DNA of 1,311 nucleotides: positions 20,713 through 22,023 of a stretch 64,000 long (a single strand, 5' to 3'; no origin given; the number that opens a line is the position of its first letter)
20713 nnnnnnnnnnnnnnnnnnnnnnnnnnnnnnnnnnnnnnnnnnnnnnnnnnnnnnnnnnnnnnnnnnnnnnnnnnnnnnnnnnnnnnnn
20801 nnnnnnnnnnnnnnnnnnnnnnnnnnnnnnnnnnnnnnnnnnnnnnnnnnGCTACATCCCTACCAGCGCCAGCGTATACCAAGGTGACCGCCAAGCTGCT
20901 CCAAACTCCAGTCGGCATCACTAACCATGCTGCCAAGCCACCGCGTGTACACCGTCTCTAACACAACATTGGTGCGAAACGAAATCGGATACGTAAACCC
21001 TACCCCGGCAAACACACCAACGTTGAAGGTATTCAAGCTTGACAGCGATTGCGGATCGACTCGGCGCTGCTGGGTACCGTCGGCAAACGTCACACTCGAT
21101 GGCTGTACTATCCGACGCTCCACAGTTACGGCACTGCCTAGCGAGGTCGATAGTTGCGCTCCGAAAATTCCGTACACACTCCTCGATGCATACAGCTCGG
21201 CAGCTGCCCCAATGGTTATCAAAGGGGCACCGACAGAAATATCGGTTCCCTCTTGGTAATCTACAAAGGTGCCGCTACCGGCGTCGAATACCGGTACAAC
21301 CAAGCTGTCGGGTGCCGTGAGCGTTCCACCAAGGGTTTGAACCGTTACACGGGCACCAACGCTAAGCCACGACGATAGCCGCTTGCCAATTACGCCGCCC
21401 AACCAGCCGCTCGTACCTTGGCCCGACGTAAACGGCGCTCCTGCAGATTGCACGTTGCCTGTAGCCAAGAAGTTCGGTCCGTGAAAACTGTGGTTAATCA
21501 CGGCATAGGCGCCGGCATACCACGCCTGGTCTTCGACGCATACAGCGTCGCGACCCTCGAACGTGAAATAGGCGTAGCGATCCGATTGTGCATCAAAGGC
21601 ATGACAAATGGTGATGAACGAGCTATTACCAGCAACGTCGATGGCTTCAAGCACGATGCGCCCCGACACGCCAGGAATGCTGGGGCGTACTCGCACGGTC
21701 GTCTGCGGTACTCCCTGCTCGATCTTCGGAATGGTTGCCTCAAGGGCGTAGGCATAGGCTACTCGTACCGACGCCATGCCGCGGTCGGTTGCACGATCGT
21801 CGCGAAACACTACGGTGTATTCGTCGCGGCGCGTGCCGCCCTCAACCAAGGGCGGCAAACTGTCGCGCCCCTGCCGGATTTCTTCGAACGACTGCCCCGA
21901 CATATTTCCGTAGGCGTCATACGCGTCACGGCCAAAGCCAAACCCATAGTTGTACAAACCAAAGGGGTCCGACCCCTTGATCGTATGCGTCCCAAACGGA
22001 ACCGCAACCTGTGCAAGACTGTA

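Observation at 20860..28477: Cell-surface locus: two paralogous secreted proteins flanking prfA, one fused to a beta-barrel, plus a T9SS-CTD protein and a DUF4397 lipoprotein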

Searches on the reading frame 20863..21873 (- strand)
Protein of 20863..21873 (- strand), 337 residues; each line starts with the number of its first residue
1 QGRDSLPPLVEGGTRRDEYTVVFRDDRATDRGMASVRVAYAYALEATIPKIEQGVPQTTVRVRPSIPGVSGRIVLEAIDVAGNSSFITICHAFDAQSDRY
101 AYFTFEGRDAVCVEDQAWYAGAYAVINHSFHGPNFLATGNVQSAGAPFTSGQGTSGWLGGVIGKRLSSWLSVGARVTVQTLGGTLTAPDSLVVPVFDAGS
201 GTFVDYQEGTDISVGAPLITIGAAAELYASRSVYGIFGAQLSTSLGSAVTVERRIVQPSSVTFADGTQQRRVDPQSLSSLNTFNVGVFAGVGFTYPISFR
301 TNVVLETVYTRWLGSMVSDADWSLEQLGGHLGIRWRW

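Call 18: search_protein_families(library=pfam, alignment_id=A2, max_evalue=0.05)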
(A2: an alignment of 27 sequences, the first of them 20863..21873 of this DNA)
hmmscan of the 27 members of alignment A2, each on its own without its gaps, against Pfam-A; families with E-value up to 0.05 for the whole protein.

A. member 1, window:20863-21873:- (337 aa): 0 families

B. families by the number of members that match (of 27 scanned): 6 families
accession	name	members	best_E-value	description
PF13568.12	OMP_b-brl_2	7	7.2e-07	Outer membrane protein beta-barrel domain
PF13505.12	OMP_b-brl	4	4.1e-05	Outer membrane protein beta-barrel domain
PF01389.23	OmpA_membrane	2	0.0045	OmpA-like transmembrane domain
PF01617.23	Surface_Ag_2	1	0.0012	Surface antigen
PF06965.17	Na_H_antiport_1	1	0.0095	Na+/H+ antiporter 1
PF25222.1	DUF7840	1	0.038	Domain of unknown function (DUF7840)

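Call 23: predict_structure(alignment_id=A2)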
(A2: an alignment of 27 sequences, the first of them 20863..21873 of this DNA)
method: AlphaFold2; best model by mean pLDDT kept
length: 337 residues; sequences in the alignment: 27
mean_pLDDT: 90.2   pTM: 0.73
mean pLDDT of the five models: 90.2, 89.6, 88.1, 87.8, 85.8
residues with pLDDT >= 90: 197; 70-90: 135; 50-70: 5; < 50: 0
segments of 3 or more residues with pLDDT < 50: none
pLDDT, mean of each block of 10 residues (from residue 1): 85 85 92 95 94 94 89 95 94 79 87 81 97 89 87 93 91 95 89 84 89 89 95 95 88 87 87 79 93 90 96 93 95 94
secondary structure, 60 per line:
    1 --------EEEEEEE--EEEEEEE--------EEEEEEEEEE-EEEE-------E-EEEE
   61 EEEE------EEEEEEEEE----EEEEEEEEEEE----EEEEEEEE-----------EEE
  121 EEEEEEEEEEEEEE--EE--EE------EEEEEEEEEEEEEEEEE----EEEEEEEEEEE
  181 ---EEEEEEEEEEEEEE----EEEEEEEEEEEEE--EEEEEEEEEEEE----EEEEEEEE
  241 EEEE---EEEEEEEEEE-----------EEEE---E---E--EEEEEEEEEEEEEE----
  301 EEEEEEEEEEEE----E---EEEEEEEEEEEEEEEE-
elements in order: E9-15 E18-24 E33-42 E44-47 E57-64 E71-79 E84-94 E99-106 E118-134 E149-165 E170-180 E184-197 E202-214 E217-228 E233-244 E248-257 E269-272 E283-296 E301-312 E321-336

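Call 52: search_protein_families(library=ncbifam, alignment_id=A2, max_evalue=0.1)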
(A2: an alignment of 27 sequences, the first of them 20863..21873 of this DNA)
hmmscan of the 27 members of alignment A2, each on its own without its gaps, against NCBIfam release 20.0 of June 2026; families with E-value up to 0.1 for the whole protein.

A. member 1, window:20863-21873:- (337 aa): 1 family
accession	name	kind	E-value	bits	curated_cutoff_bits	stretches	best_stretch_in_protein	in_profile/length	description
NF053523.1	VcdP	equivalog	0.087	12.5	50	0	284-299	12-26/28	small protein VcdP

B. families by the number of members that match (of 27 scanned): 8 families
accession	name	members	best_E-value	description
NF040916.1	MamD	1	0.0093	magnetosome protein MamD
TIGR01892.1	AcOrn-deacetyl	1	0.05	acetylornithine deacetylase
NF047446.1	barrel_OmpL47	1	0.056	OmpL47-type beta-barrel domain-containing protein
NF049866.1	outer_TDE1717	1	0.064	TDE1717 family outer membrane beta-barrel protein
TIGR02656.1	cyanin_plasto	1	0.073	plastocyanin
NF033711.1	T9SS_PorQ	1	0.075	type IX secretion system protein PorQ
NF004584.0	PRK05928.2-1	1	0.086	uroporphyrinogen-III synthase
NF053523.1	VcdP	1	0.087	small protein VcdP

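Call 71: search_protein_representatives(alignment_id=A2)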
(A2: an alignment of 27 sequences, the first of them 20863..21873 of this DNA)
Query: 27 sequences, 336 profile positions. Proteins with E-value up to 0.001 (for the whole library): 1213; up to 1e-10: 287; up to 1e-30: 46. The best 150 are listed.
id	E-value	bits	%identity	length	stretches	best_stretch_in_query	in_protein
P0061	2.1e-124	431.6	-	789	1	2-336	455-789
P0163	3.4e-114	398.0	-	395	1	2-336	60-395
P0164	2.0e-100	352.8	-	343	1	2-334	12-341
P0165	3.9e-100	351.8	-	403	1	4-336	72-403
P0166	2.0e-94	333.1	-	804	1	2-336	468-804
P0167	1.4e-92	327.0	-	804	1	3-334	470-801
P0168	7.3e-90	318.0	-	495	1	2-334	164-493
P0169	4.2e-89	315.6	-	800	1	3-336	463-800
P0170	7.1e-86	304.9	-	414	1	2-336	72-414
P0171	1.0e-84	301.1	-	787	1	2-334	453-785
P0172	3.7e-83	296.0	-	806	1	2-336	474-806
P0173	7.7e-80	285.1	-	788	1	2-336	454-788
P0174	1.0e-78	281.4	-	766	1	3-336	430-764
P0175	8.9e-78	278.3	-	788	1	2-335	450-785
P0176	1.7e-77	277.4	-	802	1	2-334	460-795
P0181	3.2e-69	250.2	-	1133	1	3-336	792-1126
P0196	3.0e-52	194.4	-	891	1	8-336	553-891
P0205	2.7e-33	132.1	-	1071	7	2-88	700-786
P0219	5.4e-23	98.2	-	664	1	112-334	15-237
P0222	3.2e-21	92.4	-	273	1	115-335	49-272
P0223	1.3e-20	90.4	-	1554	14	15-78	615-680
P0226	3.3e-20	89.0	-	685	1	112-335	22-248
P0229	9.9e-20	87.5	-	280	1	112-335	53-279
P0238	2.0e-17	79.9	-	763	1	134-335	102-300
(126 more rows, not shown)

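Call 72: search_protein_families(library=pfam, proteins=[P0205, P0223, P0219, P0226, P0222, P0229, P0181, P0196, P0238, P0163], max_evalue=0.001)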
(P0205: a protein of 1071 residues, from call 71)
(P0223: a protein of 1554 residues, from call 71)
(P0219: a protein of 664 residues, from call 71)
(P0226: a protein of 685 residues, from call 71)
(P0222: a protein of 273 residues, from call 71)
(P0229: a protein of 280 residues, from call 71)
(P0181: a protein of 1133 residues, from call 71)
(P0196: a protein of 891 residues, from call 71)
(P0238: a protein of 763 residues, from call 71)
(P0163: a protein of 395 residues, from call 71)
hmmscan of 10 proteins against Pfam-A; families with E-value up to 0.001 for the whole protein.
P0205 (1071 aa): 1 family
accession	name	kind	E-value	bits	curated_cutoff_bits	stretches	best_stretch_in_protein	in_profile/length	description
PF18962.6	Por_Secre_tail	-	7.6e-05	23.4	27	1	993-1063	1-69/75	Secretion system C-terminal sorting domain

P0223 (1554 aa): 20 families
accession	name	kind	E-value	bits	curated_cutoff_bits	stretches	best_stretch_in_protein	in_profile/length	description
PF13927.12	Ig_3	-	1.9e-216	701.6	30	16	1192-1256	8-78/78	Immunoglobulin domain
PF07679.22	I-set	-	3.8e-170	553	23.7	16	31-109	7-88/90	Immunoglobulin I-set domain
PF13895.12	Ig_2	-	1.4e-161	525.6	27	16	1014-1093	4-79/79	Immunoglobulin domain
PF00047.31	ig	-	7.9e-121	395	21.8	16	1019-1084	3-76/81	Immunoglobulin domain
PF07686.23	V-set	-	2.5e-101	333.8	26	10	438-477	68-108/109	Immunoglobulin V-set domain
PF16706.11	Izumo-Ig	-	4.8e-33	113.4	26.7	0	268-305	50-87/88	Izumo-like Immunoglobulin domain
PF06328.17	Lep_receptor_Ig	-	4.8e-23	81.4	28.8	0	574-603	6-35/94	Ig-like C2-type domain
PF11465.14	Receptor_2B4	-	7.2e-23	81.3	21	0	1137-1175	61-99/108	Natural killer cell receptor 2B4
PF17736.7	Ig_C17orf99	-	4.7e-19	68.7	26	0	1287-1357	15-91/95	C17orf99 Ig domain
PF18452.7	Ig_6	-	4.2e-18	65.8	25.5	0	1493-1544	67-119/128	Immunoglobulin domain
PF16705.11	NUDIX_5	-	9.2e-16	58.6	27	0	359-416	55-103/177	NUDIX, or N-terminal NPxY motif-rich, region of KRIT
PF07154.16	DUF1392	-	5.1e-14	53.1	25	0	375-419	58-102/150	Protein of unknown function (DUF1392)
PF06435.16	DUF1079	-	4.4e-13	49.4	27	0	371-380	15-24/31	Repeat of unknown function (DUF1079)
PF22971.2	Ig_VEGFR-1-like_5th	-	1.7e-12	48.1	27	0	278-304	103-129/130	VEGFR-1-like, immunoglobulin-like domain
PF08205.18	C2-set_2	-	2.8e-07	31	21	0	126-195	10-82/89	CD80-like C2-set immunoglobulin domain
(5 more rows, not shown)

P0219 (664 aa): 3 families
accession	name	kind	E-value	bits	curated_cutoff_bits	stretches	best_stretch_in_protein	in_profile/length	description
PF00691.25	OmpA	-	1.2e-17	64.4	27.2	2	562-647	1-92/98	OmpA family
PF13568.12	OMP_b-brl_2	-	2.8e-07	31.2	27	1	17-217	2-172/175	Outer membrane protein beta-barrel domain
PF13505.12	OMP_b-brl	-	1.9e-05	25.4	28.7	1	7-234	2-172/175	Outer membrane protein beta-barrel domain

P0226 (685 aa): 3 families
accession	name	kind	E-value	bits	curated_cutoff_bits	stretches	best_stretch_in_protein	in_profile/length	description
PF00691.25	OmpA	-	5.5e-20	72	27.2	2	575-665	1-97/98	OmpA family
PF13568.12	OMP_b-brl_2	-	9.4e-10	39.3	27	1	18-229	1-174/175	Outer membrane protein beta-barrel domain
PF13505.12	OMP_b-brl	-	1.4e-09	38.8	28.7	1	6-247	3-175/175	Outer membrane protein beta-barrel domain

P0222 (273 aa): 2 families
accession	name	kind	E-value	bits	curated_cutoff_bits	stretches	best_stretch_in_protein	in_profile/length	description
PF13568.12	OMP_b-brl_2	-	2.3e-10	41.2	27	1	54-247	11-170/175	Outer membrane protein beta-barrel domain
PF13505.12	OMP_b-brl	-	0.00074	20.2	28.7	0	54-244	20-153/175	Outer membrane protein beta-barrel domain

P0229 (280 aa): 2 families
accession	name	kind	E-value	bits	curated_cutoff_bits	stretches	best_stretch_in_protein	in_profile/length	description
PF13568.12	OMP_b-brl_2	-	7.2e-08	33.1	27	1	59-256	9-172/175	Outer membrane protein beta-barrel domain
PF13505.12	OMP_b-brl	-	0.00011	22.8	28.7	1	36-260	7-158/175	Outer membrane protein beta-barrel domain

P0181 (1133 aa): 1 family
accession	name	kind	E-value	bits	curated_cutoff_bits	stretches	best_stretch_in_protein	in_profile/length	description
PF17517.7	IgGFc_binding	-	7.4e-72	242.5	25.6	3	387-569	78-269/297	IgGFc binding protein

P0196 (891 aa): 1 family
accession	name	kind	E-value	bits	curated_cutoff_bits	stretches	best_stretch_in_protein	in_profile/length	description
PF17517.7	IgGFc_binding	-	1.2e-75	254.9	25.6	1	158-451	1-297/297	IgGFc binding protein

P0238 (763 aa): 2 families
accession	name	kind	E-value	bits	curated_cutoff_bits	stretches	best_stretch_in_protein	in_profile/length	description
PF00691.25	OmpA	-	1.9e-15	57.4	27.2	2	443-518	15-92/98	OmpA family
PF13568.12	OMP_b-brl_2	-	1e-05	26.2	27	1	120-280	38-173/175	Outer membrane protein beta-barrel domain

P0163 (395 aa): 0 families
